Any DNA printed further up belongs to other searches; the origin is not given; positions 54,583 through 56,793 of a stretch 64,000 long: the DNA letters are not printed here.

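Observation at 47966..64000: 16-kb surface island downstream of tuf: two nuclease lipoproteins, a phosphatase lipoprotein and an ABC importer, a candidate nucleic-acid harvesting system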

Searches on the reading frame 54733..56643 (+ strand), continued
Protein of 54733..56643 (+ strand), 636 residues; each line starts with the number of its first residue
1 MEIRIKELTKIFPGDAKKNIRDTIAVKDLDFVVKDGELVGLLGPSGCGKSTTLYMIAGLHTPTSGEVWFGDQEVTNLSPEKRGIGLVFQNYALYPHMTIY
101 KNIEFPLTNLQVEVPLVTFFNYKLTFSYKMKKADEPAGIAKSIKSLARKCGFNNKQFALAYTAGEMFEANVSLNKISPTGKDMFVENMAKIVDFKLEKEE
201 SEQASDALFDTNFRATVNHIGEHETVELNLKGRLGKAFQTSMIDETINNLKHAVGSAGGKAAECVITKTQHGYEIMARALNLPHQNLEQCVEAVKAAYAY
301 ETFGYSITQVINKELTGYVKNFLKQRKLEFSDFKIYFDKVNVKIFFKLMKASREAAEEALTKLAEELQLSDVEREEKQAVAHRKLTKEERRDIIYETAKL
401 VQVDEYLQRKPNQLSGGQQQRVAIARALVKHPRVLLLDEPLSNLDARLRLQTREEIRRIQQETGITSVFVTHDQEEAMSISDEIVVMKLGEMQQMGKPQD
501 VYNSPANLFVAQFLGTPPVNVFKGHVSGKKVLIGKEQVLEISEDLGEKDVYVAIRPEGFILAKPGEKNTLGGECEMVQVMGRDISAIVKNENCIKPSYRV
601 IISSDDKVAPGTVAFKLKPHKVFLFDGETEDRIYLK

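Call 60: list_cluster_members(proteins=[P0450, P0452, P0458, P0464, P0505, P0512, P0525, P0529, P0557, P0563])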
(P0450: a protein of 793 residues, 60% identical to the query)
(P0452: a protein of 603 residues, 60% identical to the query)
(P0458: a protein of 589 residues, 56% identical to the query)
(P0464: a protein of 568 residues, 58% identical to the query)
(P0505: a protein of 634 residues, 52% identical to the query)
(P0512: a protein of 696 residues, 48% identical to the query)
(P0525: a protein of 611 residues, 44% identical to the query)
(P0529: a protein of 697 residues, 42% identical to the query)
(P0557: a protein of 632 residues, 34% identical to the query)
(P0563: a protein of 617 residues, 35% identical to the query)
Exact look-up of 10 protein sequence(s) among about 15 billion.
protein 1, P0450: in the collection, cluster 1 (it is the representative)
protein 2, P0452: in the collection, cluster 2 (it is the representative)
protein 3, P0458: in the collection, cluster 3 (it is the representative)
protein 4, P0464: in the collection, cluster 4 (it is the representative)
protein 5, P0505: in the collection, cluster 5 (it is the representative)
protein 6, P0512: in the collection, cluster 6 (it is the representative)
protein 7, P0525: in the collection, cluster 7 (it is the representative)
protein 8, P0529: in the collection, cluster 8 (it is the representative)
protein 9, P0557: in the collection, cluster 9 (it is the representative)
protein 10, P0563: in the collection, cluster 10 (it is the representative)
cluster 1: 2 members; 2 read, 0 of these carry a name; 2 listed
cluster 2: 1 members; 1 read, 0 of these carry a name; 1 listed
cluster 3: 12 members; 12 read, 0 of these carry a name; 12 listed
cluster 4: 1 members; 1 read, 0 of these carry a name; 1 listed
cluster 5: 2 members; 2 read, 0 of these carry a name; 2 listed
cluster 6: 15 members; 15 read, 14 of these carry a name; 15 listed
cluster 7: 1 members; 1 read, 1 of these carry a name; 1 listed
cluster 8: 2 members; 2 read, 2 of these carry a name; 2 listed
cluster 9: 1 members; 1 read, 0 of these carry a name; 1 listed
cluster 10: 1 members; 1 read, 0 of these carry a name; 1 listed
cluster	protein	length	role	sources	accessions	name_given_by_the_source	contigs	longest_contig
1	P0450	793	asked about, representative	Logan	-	-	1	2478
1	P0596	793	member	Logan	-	-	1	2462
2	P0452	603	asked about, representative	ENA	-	-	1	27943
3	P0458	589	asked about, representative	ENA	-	-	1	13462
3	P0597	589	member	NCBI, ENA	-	-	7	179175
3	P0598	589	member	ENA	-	-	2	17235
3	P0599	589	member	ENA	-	-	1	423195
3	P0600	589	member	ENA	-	-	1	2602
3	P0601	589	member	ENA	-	-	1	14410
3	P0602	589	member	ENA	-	-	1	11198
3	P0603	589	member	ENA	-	-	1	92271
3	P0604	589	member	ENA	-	-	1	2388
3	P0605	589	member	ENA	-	-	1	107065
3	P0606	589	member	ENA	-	-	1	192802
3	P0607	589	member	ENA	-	-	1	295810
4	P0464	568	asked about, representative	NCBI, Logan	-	-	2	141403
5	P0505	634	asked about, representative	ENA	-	-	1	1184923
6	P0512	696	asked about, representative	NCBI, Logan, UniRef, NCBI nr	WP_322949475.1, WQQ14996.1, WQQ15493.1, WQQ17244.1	ATP-binding cassette domain-containing protein [Mycoplasmopsis cynos] | ATP-binding cassette domain-containing protein n=1 Tax=Mycoplasmopsis cynos TaxID=171284 ...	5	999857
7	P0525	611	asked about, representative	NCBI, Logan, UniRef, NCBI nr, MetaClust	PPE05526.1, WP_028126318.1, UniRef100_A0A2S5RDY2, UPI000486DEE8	ATP-binding cassette domain-containing protein [Williamsoniiplasma lucivorax] | sn-glycerol-3-phosphate ABC transporter ATP-binding protein n=1 Tax=Williamsoniiplasma ... | status=active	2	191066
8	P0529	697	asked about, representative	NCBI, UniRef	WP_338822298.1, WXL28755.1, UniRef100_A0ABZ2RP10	ATP-binding cassette domain-containing protein [Mycoplasmopsis felifaucium] | ATP-binding cassette domain-containing protein n=1 Tax=Mycoplasmopsis felifaucium ...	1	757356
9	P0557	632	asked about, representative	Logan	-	-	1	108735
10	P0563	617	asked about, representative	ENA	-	-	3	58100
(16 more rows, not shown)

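Call 62: find_encoding_contigs(protein=P0512, flank=10000, max_places=1)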
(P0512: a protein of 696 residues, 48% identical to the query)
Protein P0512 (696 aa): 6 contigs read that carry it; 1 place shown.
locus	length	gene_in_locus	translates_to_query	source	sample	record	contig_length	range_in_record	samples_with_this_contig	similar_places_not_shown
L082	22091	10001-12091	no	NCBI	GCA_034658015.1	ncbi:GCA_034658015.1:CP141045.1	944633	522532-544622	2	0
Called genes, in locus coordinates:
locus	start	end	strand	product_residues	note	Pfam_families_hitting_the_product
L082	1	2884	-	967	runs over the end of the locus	PF00004:AAA, PF07724:AAA_2, PF07728:AAA_5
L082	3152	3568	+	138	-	-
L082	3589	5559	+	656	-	-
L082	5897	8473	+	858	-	PF03305:Lipoprotein_X, PF03202:Lipoprotein_10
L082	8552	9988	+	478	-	PF00565:SNase (faint)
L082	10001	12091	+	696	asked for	PF00005:ABC_tran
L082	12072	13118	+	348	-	PF00528:BPD_transp_1 (weak)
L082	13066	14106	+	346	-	PF00528:BPD_transp_1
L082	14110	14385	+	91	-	-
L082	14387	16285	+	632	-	-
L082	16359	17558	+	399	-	-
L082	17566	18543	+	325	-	PF01368:DHH, PF02272:DHHA1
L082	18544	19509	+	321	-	PF01368:DHH, PF02272:DHHA1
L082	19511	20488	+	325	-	PF01368:DHH, PF02272:DHHA1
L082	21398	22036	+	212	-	-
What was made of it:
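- In M. cynos three DHH/DHHA1 genes lie a few genes downstream of the operon, about 3.5 kb past the second permease (call 62).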

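Call 66: find_encoding_contigs(protein=P0525, flank=10000, max_places=1)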
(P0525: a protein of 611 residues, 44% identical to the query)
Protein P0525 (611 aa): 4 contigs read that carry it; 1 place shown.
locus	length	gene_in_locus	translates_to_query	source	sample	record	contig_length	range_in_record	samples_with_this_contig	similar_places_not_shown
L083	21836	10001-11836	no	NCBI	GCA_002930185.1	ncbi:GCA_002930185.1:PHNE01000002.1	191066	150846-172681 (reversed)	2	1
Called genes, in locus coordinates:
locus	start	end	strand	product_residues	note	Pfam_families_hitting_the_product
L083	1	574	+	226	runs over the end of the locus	PF04011:LemA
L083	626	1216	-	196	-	-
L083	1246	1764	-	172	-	-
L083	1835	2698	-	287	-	PF03781:FGE-sulfatase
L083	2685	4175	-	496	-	PF00884:Sulfatase, PF16347:SGSH_C (weak)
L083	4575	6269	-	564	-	PF00270:DEAD, PF04851:ResIII, PF14617:CMS1 (weak), PF00271:Helicase_C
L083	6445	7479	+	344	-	PF12146:Hydrolase_4, PF00561:Abhydrolase_1, PF12697:Abhydrolase_6 (weak)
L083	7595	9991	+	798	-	-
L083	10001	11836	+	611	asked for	PF00005:ABC_tran, PF13304:AAA_21 (faint), PF00005:ABC_tran, PF17912:OB_MalK (weak)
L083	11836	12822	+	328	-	PF00528:BPD_transp_1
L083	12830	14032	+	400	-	PF00528:BPD_transp_1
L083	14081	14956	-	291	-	PF05116:S6PP (faint), PF08282:Hydrolase_3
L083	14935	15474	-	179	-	PF00588:SpoU_methylase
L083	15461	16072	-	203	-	PF01725:Ham1p_like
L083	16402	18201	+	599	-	PF03382:DUF285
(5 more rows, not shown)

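Call 67: find_encoding_contigs(protein=P0458, flank=10000, max_places=1)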
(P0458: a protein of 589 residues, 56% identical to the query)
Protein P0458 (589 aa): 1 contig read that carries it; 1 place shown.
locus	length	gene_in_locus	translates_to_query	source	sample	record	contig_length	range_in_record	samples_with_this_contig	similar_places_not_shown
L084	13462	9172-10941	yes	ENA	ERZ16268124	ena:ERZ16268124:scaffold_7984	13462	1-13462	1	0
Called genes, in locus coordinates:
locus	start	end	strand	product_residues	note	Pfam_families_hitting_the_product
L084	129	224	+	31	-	-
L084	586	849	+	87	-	-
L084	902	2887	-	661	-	PF04851:ResIII, PF13604:AAA_30 (faint), PF17757:UvrB_inter, PF27431:UvrB_3rd, PF00271:Helicase_C, PF12344:UvrB, PF02151:UVR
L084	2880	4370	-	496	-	PF03572:Peptidase_S41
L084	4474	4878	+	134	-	-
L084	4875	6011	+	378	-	-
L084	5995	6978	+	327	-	PF06271:RDD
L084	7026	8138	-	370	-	PF04616:Glyco_hydro_43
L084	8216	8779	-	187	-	PF04616:Glyco_hydro_43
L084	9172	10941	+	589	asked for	PF00005:ABC_tran, PF13304:AAA_21 (faint), PF00005:ABC_tran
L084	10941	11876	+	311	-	PF00528:BPD_transp_1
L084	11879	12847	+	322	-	PF00528:BPD_transp_1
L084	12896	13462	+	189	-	?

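Call 68: find_encoding_contigs(protein=P0505, flank=10000, max_places=1)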
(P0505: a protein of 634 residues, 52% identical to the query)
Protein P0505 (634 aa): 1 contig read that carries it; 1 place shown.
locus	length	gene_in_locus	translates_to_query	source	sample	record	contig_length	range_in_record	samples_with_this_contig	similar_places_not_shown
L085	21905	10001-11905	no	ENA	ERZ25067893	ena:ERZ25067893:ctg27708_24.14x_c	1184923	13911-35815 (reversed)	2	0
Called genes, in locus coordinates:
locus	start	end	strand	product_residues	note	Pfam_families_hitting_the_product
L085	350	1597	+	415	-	PF06782:UPF0236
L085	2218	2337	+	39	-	-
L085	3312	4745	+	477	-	PF00344:SecY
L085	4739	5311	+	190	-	PF13238:AAA_18 (weak), PF13671:AAA_33, PF00406:ADK, PF13207:AAA_17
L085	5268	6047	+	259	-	PF00557:Peptidase_M24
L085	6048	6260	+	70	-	PF01176:eIF-1a, PF16745:RsgA_N (weak)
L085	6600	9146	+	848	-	PF27319:MG185_MG260, PF03305:Lipoprotein_X, PF03202:Lipoprotein_10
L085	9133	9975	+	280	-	PF00565:SNase (weak)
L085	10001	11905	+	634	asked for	PF00005:ABC_tran, PF08402:TOBE_2 (weak)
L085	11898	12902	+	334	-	PF00528:BPD_transp_1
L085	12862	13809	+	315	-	PF00528:BPD_transp_1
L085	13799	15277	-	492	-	PF06772:LtrA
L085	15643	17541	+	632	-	PF00128:Alpha-amylase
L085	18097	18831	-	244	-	-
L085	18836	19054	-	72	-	-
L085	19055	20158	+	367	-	-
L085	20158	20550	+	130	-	-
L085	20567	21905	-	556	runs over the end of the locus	PF06160:EzrA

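Call 74: search_protein_families(library=pfam, proteins=[L077:4523-5593:+, L056:4772-5632:+, L057:4149-5036:+, L045:2584-3786:+, L045:4942-5937:+, L045:4274-4936:+, L047:5681-6865:+, L047:6898-7554:+, L034:625-1527:+, L031:1145-2518:+], max_evalue=0.001)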
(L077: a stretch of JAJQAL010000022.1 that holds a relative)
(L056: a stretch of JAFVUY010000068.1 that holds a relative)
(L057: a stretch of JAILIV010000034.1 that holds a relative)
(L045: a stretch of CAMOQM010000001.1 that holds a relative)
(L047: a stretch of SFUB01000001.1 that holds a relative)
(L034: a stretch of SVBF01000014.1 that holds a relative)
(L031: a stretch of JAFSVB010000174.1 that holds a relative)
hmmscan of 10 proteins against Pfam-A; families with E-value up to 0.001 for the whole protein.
L077:4523-5593:+ (356 aa): 1 family
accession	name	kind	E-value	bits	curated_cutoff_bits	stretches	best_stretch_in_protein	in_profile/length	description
PF02661.23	Fic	-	2.8e-09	38.1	24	1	108-218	2-93/93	Fic/DOC family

L056:4772-5632:+ (286 aa): 0 families

L057:4149-5036:+ (295 aa): 6 families
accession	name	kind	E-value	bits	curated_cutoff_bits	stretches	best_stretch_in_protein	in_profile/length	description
PF00132.30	Hexapep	-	2.4e-12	46.4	27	1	191-225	1-35/36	Bacterial transferase hexapeptide (six repeats)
PF01381.28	HTH_3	-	2.7e-08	34.2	23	1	9-54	1-45/55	Helix-turn-helix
PF12844.13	HTH_19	-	1e-06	29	30.2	1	6-65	1-59/64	Helix-turn-helix domain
PF13560.12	HTH_31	-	1.4e-06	28.9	27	1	4-57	1-54/64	Helix-turn-helix domain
PF14602.12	Hexapep_2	-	9.6e-05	22.5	27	1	192-225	2-33/34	Hexapeptide repeat of succinyl-transferase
PF25084.1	LbH_EIF2B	-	0.00018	21.9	54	0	188-228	12-51/105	EIF2B subunit epsilon LbH domain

L045:2584-3786:+ (400 aa): 1 family
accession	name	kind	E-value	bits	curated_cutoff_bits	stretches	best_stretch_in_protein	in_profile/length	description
PF00365.25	PFK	-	3.3e-55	187.8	30.9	1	6-278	3-271/277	Phosphofructokinase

L045:4942-5937:+ (331 aa): 5 families
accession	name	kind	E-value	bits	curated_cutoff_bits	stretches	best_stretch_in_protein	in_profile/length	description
PF07479.19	NAD_Gly3P_dh_C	-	7.2e-46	156.4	25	1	180-320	1-141/142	NAD-dependent glycerol-3-phosphate dehydrogenase C-terminus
PF01210.29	NAD_Gly3P_dh_N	-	1.5e-39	135.9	23.1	1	2-159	1-156/158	NAD-dependent glycerol-3-phosphate dehydrogenase N-terminus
PF20618.3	GPD_NAD_C_bact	-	3.8e-13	50.2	27.6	1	240-306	1-66/66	Bacterial GPD, NAD-dependent C-terminal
PF03807.23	F420_oxidored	-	3.9e-06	27.8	21.6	1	2-102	1-90/94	NADP oxidoreductase coenzyme F420-dependent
PF02558.23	ApbA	-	6.1e-06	26.4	22.2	1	3-100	1-96/150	Ketopantoate reductase PanE/ApbA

L045:4274-4936:+ (220 aa): 3 families
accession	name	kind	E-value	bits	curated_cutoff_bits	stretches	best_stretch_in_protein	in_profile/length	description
PF03796.21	DnaB_C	-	1.6e-15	57.6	27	2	69-149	103-180/255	DnaB-like helicase C terminal domain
PF13481.12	AAA_25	-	7.7e-08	32.6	27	0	83-149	134-192/195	AAA domain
PF00154.27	RecA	-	0.00027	20.9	27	1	8-120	51-159/262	recA bacterial DNA recombination protein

L047:5681-6865:+ (394 aa): 0 families

L047:6898-7554:+ (218 aa): 0 families

L034:625-1527:+ (300 aa): 4 families
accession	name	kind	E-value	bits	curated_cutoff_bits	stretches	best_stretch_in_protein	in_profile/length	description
PF13151.12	DUF3990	-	2.1e-23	83.1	32.2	1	95-248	3-151/152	Protein of unknown function (DUF3990)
PF13384.12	HTH_23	-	1.5e-05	25.1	24.6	1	23-52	12-39/50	Homeodomain-like domain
PF01381.28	HTH_3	-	0.0001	22.7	23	1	27-55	6-34/55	Helix-turn-helix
PF20432.4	Xre-like-HTH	-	0.00084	20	25.8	0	25-49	18-42/63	Antitoxin Xre-like helix-turn-helix domain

L031:1145-2518:+ (457 aa): 4 families
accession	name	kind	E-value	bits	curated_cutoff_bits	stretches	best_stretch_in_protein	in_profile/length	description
PF25199.1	nSTAND_NTPase5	-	1.1e-06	28.9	34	1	120-186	12-81/145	Novel STAND NTPase 5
PF01637.24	ATPase_2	-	2.7e-05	24.5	33.2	1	146-258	19-122/225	ATPase domain predominantly from Archaea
PF13173.12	AAA_14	-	4.1e-05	24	27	0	147-185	2-41/129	AAA domain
PF10236.15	DAP3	-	0.00036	20.3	23.1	1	129-205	4-80/311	Mitochondrial ribosomal death-associated protein 3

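Call 85: find_encoding_contigs(protein=P0557, flank=10000, max_places=1)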
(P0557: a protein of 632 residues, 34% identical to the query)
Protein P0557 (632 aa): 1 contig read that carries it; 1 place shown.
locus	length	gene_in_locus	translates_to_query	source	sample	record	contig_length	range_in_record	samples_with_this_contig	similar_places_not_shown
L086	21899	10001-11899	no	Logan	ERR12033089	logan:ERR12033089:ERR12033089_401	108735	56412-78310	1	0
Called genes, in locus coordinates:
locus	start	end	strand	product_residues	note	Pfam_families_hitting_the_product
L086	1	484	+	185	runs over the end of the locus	PF04167:DUF402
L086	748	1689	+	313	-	PF01933:CofD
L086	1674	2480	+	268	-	PF14527:LAGLIDADG_WhiA, PF02650:HTH_WhiA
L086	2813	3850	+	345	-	PF01699:Na_Ca_ex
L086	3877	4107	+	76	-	PF03840:SecG (weak)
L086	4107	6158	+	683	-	PF08206:OB_RNB, PF00773:RNB, PF00575:S1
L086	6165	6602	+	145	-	PF01668:SmpB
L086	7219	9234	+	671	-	PF27319:MG185_MG260 (weak), PF03305:Lipoprotein_X, PF03202:Lipoprotein_10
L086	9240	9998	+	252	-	PF00565:SNase (weak)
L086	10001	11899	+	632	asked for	PF00005:ABC_tran, PF13555:AAA_29 (faint), PF13304:AAA_21 (faint)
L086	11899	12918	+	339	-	PF00528:BPD_transp_1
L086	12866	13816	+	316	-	PF00528:BPD_transp_1 (weak)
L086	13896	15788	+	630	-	-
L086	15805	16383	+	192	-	PF02457:DAC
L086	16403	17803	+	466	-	PF03448:MgtE_N, PF00571:CBS, PF01769:MgtE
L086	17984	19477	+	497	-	PF13396:PLDc_N, PF13091:PLDc_2, PF00614:PLDc (weak), PF13091:PLDc_2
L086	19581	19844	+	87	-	PF00381:PTS-HPr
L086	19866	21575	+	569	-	PF05524:PEP-utilisers_N, PF00391:PEP-utilizers, PF02896:PEP-utilizers_C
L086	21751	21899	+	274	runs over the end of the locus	PF00849:PseudoU_synth_2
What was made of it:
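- On Mycoplasma SNase + UgpCAE-like ABC 'nucleotide transporter' operon: Compare L082, L085 and L086 (calls 62, 68, 85).
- An SNase gene also directly adjoins the homologous ABC genes in mycoplasmas, although the gene order differs (calls 62, 68, 85).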
